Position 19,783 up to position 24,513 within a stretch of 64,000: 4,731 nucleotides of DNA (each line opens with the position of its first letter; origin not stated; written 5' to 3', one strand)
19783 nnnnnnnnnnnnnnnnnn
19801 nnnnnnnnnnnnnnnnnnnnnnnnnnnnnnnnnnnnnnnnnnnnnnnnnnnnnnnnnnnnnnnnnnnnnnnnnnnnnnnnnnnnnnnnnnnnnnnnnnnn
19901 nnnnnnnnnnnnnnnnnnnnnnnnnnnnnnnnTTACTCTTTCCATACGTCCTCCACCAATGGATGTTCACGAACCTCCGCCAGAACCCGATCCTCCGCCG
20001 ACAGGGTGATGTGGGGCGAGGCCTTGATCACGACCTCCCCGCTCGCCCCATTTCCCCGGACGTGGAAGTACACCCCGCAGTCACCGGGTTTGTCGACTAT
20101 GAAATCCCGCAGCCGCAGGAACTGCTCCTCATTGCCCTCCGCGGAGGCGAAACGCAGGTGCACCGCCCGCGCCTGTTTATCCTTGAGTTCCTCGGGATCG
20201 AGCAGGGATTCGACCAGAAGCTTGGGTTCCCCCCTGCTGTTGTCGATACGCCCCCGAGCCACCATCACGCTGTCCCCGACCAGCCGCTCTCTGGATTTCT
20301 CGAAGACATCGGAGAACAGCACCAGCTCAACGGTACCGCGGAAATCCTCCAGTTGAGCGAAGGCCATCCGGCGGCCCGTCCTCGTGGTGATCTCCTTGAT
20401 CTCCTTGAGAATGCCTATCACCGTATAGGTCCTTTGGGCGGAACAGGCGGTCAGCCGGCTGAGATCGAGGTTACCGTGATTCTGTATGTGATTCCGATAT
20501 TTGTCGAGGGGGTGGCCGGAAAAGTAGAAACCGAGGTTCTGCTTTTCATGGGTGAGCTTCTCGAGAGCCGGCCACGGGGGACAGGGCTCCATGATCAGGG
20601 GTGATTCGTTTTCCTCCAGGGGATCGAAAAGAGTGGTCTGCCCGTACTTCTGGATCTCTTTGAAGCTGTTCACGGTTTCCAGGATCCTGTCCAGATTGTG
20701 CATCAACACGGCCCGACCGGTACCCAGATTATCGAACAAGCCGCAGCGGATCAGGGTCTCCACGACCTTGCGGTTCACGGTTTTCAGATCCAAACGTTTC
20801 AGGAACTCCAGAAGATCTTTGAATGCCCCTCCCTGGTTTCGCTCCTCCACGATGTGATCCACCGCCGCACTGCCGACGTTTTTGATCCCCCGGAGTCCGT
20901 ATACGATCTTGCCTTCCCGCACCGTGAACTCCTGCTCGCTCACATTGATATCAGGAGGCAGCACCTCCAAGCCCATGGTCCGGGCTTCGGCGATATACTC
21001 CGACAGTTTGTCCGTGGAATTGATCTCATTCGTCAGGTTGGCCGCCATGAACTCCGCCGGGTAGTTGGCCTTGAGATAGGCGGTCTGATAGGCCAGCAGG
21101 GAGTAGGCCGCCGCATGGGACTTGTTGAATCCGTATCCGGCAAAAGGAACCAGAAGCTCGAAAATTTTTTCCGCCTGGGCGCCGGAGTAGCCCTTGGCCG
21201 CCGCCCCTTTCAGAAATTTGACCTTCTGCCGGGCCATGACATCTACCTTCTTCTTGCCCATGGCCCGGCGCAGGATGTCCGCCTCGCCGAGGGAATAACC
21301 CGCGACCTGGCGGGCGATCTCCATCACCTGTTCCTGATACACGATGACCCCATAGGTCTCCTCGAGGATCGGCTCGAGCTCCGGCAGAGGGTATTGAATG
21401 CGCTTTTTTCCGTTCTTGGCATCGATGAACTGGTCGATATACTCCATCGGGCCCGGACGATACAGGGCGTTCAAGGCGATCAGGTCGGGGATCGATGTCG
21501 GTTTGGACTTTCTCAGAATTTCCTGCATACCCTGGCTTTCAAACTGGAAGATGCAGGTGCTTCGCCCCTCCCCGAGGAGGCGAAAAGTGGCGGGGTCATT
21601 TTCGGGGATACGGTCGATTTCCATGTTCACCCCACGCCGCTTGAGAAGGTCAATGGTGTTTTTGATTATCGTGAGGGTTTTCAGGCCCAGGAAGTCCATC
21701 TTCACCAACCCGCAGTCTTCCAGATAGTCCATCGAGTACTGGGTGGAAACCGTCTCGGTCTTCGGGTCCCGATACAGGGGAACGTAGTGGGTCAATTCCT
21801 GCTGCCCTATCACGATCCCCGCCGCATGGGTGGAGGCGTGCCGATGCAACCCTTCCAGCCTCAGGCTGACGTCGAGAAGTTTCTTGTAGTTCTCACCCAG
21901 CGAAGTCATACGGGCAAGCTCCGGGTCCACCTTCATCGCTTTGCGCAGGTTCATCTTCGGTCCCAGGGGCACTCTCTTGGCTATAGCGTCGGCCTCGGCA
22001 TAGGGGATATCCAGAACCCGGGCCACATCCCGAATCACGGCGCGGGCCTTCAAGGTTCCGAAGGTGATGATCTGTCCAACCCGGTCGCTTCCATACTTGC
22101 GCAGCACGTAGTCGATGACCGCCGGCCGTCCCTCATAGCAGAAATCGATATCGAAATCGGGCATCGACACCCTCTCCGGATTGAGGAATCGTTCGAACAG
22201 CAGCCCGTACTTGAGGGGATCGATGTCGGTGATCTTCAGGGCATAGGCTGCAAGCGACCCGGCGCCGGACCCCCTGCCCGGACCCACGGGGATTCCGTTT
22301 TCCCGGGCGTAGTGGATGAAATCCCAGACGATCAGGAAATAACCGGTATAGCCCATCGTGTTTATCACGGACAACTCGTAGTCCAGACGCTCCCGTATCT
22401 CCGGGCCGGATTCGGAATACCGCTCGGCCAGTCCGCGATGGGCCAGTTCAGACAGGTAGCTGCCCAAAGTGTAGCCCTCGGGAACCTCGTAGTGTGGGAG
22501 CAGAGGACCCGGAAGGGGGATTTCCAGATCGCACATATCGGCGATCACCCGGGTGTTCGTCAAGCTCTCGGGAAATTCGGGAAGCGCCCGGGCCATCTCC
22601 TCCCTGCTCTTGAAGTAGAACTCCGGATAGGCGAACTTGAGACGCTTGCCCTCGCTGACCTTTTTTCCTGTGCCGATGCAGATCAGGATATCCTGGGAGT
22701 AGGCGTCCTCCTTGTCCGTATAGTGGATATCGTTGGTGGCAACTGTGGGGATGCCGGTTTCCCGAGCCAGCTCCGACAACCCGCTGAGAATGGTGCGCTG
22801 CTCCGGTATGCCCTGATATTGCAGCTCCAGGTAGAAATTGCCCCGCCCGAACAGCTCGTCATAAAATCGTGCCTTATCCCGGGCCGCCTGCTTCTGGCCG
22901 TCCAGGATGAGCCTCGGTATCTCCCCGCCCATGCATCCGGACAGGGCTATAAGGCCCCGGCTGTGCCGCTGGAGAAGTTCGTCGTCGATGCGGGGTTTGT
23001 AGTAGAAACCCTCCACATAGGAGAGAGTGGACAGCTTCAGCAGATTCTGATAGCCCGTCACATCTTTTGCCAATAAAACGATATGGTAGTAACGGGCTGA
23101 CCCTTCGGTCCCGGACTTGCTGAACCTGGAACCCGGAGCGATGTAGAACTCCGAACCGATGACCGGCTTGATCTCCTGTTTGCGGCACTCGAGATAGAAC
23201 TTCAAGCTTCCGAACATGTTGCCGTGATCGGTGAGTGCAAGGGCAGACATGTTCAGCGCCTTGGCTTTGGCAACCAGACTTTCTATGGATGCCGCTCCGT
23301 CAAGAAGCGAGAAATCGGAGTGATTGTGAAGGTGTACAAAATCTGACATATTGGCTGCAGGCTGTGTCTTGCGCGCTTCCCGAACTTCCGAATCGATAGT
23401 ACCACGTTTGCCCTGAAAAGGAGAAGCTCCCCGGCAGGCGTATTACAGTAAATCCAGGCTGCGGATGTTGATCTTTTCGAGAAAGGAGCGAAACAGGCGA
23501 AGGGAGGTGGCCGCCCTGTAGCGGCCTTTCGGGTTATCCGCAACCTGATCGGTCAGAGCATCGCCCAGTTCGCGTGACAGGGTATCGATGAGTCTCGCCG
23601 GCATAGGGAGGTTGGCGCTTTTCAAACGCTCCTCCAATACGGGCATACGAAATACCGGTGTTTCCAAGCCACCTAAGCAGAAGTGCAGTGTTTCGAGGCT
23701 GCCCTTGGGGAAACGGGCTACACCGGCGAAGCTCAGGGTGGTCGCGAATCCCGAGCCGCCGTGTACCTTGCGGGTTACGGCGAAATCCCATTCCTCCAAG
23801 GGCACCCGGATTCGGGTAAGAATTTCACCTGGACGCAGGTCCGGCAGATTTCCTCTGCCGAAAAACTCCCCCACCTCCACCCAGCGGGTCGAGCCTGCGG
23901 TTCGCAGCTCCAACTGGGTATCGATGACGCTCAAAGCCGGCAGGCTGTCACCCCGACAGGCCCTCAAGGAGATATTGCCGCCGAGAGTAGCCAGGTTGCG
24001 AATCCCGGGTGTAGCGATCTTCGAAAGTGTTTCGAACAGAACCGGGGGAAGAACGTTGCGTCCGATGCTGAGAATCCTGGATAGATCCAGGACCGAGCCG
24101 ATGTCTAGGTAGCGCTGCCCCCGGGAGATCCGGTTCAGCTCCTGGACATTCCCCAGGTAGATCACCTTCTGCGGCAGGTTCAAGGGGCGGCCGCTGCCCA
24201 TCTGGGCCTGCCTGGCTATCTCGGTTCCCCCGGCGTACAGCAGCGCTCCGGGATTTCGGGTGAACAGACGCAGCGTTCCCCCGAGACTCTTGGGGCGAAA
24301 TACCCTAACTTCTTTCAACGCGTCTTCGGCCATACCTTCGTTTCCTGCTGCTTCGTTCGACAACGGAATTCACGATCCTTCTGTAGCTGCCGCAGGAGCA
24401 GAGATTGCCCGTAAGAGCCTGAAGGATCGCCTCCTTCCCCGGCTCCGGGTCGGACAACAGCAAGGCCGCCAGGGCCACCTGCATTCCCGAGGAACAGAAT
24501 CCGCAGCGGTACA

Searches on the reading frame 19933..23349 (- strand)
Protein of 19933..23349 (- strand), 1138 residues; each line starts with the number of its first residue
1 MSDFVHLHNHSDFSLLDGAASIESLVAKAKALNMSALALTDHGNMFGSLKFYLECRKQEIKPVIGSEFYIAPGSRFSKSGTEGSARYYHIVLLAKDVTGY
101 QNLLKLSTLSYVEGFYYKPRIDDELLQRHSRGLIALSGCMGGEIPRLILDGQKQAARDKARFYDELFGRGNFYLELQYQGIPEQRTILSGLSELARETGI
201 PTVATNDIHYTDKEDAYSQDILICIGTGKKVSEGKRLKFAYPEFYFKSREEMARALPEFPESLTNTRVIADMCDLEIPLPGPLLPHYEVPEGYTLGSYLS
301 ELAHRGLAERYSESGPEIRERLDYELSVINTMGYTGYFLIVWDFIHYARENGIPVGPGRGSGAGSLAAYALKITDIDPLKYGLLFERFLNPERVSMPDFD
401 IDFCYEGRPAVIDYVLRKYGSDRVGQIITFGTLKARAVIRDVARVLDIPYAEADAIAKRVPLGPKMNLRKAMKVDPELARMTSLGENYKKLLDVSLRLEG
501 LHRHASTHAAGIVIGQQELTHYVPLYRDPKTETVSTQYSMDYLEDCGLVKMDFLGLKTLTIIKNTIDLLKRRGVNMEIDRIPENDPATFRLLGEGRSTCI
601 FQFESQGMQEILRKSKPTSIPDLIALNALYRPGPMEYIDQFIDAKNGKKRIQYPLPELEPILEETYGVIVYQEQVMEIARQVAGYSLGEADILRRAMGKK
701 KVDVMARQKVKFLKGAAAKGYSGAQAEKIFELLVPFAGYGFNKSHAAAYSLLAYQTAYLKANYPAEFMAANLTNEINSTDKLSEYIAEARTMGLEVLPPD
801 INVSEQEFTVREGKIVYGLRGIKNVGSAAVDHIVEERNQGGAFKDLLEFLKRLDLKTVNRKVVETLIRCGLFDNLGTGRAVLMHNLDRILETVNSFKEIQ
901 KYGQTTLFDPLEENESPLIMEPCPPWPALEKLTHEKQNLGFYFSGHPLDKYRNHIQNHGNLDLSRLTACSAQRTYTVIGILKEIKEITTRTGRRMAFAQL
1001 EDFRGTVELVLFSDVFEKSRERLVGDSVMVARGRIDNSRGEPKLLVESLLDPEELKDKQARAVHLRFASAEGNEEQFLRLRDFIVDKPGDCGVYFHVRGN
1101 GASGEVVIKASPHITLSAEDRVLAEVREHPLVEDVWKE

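Call 44: search_protein_families(library=pfam, proteins=[window:19933-23349:-], max_evalue=0.00001)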
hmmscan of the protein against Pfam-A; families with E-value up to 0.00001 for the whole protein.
window:19933-23349:- (1138 aa): 5 families
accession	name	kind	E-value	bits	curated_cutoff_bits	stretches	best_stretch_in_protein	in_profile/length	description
PF07733.18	DNA_pol3_alpha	-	7.3e-102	340.9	23.9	1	298-555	2-260/260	Bacterial DNA polymerase III alpha NTPase domain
PF17657.6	DNA_pol3_finger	-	3e-62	209.3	22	1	558-720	1-166/166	Bacterial DNA polymerase III alpha subunit finger domain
PF02811.25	PHP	-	1.6e-57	194.8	26.4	1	6-177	1-162/164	PHP domain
PF14579.12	HHH_6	-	4.9e-30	104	25.6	1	793-880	1-88/90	Helix-hairpin-helix motif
PF01336.31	tRNA_anti-codon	-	3.6e-09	36.9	27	1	976-1049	2-72/75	OB-fold nucleic acid binding domain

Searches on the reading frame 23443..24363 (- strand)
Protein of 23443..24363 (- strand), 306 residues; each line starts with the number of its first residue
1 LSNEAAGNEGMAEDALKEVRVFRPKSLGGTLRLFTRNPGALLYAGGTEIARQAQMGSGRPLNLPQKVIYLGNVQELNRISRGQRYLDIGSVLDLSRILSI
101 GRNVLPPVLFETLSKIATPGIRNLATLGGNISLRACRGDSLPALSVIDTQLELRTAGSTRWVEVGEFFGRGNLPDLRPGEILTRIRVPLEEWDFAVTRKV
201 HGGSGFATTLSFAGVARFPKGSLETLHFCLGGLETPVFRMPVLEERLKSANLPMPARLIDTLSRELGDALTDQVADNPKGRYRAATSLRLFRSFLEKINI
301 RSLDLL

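Call 44: search_protein_families(library=pfam, proteins=[window:23443-24363:-], max_evalue=0.00001)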
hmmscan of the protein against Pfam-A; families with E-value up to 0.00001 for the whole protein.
window:23443-24363:- (306 aa): 1 family
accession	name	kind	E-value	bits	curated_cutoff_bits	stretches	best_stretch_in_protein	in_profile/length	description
PF00941.27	FAD_binding_5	-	2.4e-32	112.5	27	1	18-189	2-169/170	FAD binding domain in molybdopterin dehydrogenase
